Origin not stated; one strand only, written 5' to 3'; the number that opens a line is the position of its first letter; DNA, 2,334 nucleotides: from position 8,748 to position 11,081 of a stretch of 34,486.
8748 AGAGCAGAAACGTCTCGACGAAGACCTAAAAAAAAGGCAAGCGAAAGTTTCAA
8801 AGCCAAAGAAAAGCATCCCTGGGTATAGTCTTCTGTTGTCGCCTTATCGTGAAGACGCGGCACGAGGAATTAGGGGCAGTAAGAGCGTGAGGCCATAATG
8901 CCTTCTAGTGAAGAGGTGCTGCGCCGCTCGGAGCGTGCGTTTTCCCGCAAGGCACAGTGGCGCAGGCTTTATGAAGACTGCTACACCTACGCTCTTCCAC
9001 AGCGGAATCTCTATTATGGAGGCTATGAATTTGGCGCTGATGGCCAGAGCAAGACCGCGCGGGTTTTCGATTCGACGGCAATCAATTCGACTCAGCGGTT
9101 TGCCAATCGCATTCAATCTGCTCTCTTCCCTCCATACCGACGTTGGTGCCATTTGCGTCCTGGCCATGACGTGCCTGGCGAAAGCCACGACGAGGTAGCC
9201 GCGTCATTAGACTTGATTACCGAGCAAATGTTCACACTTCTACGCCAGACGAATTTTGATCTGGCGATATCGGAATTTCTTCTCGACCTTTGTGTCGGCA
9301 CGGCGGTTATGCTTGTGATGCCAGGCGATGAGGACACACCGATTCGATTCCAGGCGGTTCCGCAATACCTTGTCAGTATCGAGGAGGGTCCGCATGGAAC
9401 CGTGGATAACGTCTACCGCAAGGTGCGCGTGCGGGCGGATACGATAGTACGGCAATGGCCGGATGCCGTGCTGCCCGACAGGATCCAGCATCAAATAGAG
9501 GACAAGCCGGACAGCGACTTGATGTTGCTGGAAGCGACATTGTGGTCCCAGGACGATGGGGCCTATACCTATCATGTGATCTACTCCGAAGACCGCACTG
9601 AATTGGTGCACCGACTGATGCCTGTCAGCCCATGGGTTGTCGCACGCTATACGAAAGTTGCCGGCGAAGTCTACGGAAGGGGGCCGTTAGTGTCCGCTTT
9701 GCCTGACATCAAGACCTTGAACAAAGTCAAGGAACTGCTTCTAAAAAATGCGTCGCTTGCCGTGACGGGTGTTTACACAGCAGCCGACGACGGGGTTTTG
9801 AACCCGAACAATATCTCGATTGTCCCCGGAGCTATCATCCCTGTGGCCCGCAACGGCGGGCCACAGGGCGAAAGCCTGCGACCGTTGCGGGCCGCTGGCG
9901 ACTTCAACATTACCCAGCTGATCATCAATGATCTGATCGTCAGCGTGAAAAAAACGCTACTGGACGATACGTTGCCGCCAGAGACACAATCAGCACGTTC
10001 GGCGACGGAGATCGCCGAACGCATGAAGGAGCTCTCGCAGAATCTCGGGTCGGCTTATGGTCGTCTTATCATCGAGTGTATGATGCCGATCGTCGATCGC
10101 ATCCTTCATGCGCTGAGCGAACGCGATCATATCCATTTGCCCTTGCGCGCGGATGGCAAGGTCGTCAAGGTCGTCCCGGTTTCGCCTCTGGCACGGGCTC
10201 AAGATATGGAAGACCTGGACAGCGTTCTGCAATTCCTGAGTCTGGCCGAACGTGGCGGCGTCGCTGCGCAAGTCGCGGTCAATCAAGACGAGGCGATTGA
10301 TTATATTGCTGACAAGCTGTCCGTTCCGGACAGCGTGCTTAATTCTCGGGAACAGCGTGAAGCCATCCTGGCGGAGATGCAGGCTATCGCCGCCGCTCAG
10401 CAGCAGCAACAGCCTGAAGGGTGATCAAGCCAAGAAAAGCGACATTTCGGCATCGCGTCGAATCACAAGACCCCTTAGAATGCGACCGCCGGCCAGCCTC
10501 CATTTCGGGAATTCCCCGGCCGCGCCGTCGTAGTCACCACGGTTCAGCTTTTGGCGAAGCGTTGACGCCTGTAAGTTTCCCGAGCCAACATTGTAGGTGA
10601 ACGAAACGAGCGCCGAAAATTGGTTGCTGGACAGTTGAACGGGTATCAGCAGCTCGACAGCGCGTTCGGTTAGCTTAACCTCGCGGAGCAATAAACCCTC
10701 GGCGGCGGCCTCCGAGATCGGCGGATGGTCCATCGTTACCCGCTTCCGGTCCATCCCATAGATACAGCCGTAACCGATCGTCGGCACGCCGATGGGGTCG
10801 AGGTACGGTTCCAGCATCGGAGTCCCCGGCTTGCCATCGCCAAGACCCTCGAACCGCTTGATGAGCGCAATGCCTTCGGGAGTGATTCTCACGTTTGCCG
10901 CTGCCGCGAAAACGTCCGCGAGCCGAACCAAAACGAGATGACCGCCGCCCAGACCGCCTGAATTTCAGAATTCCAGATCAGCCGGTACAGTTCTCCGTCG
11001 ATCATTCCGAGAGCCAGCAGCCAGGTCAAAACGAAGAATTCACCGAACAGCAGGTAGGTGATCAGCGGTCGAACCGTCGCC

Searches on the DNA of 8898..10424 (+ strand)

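Call 80: search_rna_families(source=L083, threshold=evalue, max_evalue=5)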
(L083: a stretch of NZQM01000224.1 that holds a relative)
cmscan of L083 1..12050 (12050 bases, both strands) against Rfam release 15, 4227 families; matches with E-value up to 5: 1.
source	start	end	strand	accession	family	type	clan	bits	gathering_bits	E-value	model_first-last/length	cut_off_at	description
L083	8812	8869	+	RF00751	mir-12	Gene; miRNA;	-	22.4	55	0.98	9-68/74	no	mir-12 microRNA precursor family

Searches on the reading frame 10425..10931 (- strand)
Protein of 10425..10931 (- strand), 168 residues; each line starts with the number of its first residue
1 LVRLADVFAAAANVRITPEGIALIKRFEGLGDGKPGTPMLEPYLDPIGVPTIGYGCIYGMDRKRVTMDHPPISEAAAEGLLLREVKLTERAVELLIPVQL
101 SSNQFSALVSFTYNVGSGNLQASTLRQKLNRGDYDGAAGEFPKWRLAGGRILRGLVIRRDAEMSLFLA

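Call 29: search_protein_families(library=pfam, proteins=[window:10425-10931:-], max_evalue=0.01)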
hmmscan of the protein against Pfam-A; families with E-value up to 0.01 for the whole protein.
window:10425-10931:- (168 aa): 1 family
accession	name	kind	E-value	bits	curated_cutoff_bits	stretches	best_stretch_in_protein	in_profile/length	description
PF00959.24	Phage_lysozyme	-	2.2e-36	125.4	22.3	1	40-162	8-125/125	Phage lysozyme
